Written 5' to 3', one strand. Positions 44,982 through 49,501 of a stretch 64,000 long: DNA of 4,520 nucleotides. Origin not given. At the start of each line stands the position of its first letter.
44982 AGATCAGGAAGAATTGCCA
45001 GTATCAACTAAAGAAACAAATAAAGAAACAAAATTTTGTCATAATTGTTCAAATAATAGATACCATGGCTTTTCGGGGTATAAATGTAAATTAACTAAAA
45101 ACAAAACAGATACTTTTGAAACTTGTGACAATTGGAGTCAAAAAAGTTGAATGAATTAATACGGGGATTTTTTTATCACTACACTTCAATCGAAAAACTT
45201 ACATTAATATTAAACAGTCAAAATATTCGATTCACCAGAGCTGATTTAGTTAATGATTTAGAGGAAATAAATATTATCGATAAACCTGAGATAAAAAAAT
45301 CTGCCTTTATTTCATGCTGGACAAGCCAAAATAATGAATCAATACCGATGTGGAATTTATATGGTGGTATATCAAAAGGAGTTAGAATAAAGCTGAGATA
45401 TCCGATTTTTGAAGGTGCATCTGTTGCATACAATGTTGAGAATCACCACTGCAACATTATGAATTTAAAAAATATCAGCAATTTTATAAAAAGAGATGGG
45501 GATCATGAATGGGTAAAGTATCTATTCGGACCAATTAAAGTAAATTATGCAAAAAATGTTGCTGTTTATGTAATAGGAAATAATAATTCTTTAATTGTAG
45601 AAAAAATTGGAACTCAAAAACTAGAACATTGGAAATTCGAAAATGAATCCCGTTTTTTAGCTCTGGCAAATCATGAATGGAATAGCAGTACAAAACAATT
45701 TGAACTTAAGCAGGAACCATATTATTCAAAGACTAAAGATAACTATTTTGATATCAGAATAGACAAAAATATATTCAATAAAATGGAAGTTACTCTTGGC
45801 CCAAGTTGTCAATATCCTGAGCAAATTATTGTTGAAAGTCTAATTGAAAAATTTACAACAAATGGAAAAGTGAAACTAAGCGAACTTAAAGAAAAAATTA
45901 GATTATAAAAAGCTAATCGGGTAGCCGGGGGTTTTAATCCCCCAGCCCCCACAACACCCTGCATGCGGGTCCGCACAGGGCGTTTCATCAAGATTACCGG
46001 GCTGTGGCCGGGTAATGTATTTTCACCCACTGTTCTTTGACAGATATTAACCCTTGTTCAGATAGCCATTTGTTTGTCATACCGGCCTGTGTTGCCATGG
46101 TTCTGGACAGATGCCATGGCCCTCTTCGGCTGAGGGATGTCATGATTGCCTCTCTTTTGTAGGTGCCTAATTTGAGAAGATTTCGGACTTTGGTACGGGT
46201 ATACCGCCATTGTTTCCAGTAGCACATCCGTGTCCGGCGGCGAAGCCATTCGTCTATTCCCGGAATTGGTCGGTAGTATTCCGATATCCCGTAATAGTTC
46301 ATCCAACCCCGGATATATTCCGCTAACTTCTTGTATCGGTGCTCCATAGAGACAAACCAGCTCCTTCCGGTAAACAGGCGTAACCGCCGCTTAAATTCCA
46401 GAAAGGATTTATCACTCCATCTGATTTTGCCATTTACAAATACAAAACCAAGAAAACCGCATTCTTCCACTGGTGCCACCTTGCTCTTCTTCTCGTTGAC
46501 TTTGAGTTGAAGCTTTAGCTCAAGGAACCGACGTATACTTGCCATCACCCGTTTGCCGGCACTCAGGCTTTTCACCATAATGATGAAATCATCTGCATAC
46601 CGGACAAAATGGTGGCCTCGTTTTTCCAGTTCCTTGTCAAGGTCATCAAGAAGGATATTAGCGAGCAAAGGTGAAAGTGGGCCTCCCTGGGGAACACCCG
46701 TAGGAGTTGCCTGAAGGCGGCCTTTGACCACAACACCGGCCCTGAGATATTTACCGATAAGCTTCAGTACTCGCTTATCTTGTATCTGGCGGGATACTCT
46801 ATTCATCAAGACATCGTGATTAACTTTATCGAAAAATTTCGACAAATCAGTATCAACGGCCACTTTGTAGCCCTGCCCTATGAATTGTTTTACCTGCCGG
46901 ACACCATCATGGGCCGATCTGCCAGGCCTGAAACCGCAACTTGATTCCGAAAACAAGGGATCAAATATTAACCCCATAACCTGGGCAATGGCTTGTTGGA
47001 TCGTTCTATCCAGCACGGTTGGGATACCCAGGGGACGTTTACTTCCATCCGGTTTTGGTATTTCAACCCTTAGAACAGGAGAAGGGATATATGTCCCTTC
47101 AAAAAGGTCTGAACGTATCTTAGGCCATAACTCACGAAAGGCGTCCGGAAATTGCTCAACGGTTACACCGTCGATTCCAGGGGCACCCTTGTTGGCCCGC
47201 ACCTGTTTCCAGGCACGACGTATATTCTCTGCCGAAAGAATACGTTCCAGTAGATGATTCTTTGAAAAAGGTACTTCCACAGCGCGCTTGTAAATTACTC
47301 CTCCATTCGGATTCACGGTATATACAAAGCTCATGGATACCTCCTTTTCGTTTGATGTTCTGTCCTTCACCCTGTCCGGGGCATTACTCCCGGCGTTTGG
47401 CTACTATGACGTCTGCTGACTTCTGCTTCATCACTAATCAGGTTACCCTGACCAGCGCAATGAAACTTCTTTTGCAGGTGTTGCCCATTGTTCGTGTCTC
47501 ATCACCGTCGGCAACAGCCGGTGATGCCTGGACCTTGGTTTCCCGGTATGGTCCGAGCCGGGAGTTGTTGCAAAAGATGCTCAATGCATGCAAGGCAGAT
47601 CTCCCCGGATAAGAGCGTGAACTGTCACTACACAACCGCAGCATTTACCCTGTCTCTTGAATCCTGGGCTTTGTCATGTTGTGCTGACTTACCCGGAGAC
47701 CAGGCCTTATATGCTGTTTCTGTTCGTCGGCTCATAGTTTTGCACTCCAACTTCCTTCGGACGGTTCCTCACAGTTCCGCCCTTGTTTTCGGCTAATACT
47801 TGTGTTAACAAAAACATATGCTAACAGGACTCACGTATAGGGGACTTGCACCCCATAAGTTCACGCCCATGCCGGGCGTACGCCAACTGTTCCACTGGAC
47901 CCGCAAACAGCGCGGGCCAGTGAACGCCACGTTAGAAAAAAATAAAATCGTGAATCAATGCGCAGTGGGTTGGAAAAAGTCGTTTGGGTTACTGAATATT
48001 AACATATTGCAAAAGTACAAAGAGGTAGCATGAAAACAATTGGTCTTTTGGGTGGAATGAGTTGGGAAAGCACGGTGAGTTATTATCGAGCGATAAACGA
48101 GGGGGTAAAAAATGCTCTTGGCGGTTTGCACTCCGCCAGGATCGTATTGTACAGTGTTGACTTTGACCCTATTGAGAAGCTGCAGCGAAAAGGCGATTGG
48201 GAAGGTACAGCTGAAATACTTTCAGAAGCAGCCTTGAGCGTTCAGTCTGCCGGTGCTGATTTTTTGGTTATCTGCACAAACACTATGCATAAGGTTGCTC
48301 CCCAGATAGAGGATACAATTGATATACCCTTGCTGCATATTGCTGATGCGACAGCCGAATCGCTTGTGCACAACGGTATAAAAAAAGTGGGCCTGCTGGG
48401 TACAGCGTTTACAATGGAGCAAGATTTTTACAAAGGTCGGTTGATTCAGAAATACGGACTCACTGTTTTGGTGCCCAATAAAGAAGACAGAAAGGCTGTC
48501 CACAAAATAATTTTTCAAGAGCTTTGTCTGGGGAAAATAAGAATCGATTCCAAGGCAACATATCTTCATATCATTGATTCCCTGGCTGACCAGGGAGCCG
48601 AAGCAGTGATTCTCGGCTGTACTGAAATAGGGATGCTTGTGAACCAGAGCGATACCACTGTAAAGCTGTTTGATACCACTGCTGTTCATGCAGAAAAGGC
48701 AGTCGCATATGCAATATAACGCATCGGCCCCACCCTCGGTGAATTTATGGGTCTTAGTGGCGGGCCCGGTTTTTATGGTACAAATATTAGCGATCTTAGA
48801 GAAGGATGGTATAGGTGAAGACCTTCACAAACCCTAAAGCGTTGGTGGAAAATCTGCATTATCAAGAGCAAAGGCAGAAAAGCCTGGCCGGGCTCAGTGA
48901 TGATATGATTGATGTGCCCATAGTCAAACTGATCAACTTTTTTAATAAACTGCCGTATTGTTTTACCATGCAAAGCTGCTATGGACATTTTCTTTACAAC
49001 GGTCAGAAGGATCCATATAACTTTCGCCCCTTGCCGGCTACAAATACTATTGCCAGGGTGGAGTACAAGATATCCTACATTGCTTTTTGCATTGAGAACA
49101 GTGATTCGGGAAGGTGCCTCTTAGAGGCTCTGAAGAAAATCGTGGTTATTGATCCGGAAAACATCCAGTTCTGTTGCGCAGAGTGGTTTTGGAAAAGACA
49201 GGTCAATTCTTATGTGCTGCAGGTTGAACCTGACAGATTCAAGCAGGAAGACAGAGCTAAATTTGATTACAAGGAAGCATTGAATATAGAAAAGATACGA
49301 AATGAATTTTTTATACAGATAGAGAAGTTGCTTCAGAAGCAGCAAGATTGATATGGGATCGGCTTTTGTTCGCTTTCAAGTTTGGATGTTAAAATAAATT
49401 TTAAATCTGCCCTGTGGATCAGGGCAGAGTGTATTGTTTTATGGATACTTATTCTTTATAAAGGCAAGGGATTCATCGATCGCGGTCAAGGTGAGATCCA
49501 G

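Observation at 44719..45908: Two-gene cassette (TM zinc-ribbon protein + DUF2971-like protein): candidate anti-phage system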

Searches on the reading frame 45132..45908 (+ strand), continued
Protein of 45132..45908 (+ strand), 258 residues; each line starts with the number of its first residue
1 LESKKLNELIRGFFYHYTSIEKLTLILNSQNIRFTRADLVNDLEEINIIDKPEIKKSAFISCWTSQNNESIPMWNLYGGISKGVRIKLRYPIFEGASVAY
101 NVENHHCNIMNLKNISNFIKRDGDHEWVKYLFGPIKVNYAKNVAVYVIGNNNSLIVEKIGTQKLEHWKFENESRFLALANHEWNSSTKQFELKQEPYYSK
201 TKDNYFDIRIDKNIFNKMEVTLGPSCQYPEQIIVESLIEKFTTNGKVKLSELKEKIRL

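Call 76: fold_search(model_id=the predicted structure, library=viral)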
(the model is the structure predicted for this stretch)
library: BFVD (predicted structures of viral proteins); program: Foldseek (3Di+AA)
matches with E <= 10: 203; with E <= 0.001: 0
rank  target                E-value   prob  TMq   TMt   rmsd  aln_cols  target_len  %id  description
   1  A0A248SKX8            1.3e-03  0.98  0.32  0.23  11.2       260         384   12  (no name in the UniProt tables at hand)
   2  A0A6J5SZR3            1.4e-03  0.99  0.34  0.30   8.1       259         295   10  Uncharacterized protein [uncultured Caudovirales phage]
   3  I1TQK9                2.0e-03  0.98  0.33  0.28   8.8       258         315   10  (no name in the UniProt tables at hand)
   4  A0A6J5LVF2            2.2e-03  0.96  0.29  0.26  12.5       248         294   12  Uncharacterized protein [uncultured Caudovirales phage]
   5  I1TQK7                3.8e-03  0.99  0.35  0.30  11.3       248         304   10  (no name in the UniProt tables at hand)
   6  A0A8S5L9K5            3.8e-03  0.92  0.32  0.18  11.8       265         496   12  Uncharacterized protein [Myoviridae sp. ctPuP5]
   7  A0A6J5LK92            9.0e-03  0.80  0.29  0.16  11.1       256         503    9  ASCH domain containing protein [uncultured Caudovirales phage]
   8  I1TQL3                1.4e-02  0.85  0.32  0.28  12.0       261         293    8  (no name in the UniProt tables at hand)
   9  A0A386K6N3            1.6e-02  0.93  0.33  0.31   9.2       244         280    9  Uncharacterized protein [Dickeya phage vB_DsoM_JA11]
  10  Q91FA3                1.6e-02  0.33  0.26  0.31  13.8       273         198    8  Uncharacterized protein 422L [Invertebrate iridescent virus 6]
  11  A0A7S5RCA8            3.2e-02  0.57  0.28  0.22  12.2       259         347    9  (no name in the UniProt tables at hand)
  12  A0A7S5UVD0            7.6e-02  0.41  0.28  0.40  12.2       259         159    8  (no name in the UniProt tables at hand)
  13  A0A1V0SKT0            2.4e-01  0.20  0.28  0.33  10.7       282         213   12  Uncharacterized protein [Klosneuvirus KNV1]
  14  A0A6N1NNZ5            2.4e-01  0.12  0.22  0.30  15.9       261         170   11  Uncharacterized protein [Tupanvirus soda lake]
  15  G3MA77                2.7e-01  0.20  0.18  0.27   7.0        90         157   13  Gp336 [Bacillus phage G]
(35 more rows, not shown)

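Call 93: find_encoding_contigs(protein=P0002, flank=3000, max_places=3)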
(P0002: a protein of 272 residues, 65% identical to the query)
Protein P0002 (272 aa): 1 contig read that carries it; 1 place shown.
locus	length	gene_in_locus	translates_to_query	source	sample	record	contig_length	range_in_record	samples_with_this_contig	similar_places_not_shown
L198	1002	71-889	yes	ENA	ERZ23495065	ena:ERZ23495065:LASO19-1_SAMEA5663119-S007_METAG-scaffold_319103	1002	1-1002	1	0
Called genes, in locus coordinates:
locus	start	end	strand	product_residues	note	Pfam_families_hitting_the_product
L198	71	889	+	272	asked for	PF11185:DUF2971 (faint)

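Call 94: find_encoding_contigs(protein=P0008, flank=3000, max_places=3)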
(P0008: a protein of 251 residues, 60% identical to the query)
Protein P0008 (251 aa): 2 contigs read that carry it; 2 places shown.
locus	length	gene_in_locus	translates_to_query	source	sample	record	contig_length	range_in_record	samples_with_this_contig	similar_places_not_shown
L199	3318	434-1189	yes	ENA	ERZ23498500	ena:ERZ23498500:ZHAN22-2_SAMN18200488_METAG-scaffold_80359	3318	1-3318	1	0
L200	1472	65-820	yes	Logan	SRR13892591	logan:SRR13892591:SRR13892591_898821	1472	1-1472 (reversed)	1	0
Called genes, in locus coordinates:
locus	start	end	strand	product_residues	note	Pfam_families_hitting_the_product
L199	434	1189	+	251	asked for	-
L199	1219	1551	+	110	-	-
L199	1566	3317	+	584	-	?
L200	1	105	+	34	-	?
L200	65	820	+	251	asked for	-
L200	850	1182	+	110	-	-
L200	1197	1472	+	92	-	?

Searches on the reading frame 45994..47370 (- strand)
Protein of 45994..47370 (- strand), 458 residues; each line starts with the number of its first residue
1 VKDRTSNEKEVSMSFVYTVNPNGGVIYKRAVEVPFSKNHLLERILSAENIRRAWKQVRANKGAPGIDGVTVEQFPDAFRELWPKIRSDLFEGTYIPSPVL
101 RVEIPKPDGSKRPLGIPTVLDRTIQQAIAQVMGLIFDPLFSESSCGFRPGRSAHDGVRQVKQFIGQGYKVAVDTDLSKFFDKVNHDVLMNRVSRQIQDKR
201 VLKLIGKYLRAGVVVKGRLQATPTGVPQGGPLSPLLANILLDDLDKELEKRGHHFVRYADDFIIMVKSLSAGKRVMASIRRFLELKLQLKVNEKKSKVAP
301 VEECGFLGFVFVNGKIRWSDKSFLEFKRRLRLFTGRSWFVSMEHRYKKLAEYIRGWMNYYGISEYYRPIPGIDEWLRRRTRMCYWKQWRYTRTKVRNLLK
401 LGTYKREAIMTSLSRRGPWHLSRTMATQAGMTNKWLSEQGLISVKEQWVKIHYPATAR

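Call 5: search_protein_families(library=pfam, proteins=[window:45994-47370:-], max_evalue=0.1)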
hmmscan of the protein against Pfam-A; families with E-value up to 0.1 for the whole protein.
window:45994-47370:- (458 aa): 3 families
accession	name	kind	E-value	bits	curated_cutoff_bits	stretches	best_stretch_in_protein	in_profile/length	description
PF00078.32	RVT_1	-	9.1e-42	143.5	29.6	1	104-310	1-204/205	Reverse transcriptase (RNA-dependent DNA polymerase)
PF08388.16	GIIM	-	6.8e-15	55.3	23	1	325-398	3-76/80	Group II intron, maturase-specific domain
PF00680.25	RdRP_1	-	0.00096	18.5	23.9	1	247-322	317-401/450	Viral RNA-dependent RNA polymerase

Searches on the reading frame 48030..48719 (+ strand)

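Call 5: search_protein_families(library=pfam, proteins=[window:48030-48719:+], max_evalue=0.1)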
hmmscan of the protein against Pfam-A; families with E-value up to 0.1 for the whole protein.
window:48030-48719:+ (229 aa): 3 families
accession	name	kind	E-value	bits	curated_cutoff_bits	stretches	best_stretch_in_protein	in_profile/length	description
PF01177.27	Asp_Glu_race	-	2e-43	149.1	31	1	7-224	1-211/211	Asp/Glu/Hydantoin racemase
PF02548.21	Pantoate_transf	-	0.0019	18.2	28.7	1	52-105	151-203/259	Ketopantoate hydroxymethyltransferase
PF02225.27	PA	-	0.091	13.3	23.9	0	65-112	40-95/95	PA domain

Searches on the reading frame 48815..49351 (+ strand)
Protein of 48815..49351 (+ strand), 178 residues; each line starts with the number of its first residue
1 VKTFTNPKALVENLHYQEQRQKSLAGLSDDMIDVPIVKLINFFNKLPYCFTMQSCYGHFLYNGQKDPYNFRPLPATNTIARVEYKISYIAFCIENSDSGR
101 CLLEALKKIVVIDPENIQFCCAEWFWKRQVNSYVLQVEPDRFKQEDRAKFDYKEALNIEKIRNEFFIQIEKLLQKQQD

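Call 5: search_protein_families(library=pfam, proteins=[window:48815-49351:+], max_evalue=0.1)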
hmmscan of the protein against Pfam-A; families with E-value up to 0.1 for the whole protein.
window:48815-49351:+ (178 aa): 1 family
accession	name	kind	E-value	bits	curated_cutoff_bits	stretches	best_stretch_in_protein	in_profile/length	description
PF02676.19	TYW3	-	0.004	17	27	1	27-57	18-48/211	Methyltransferase TYW3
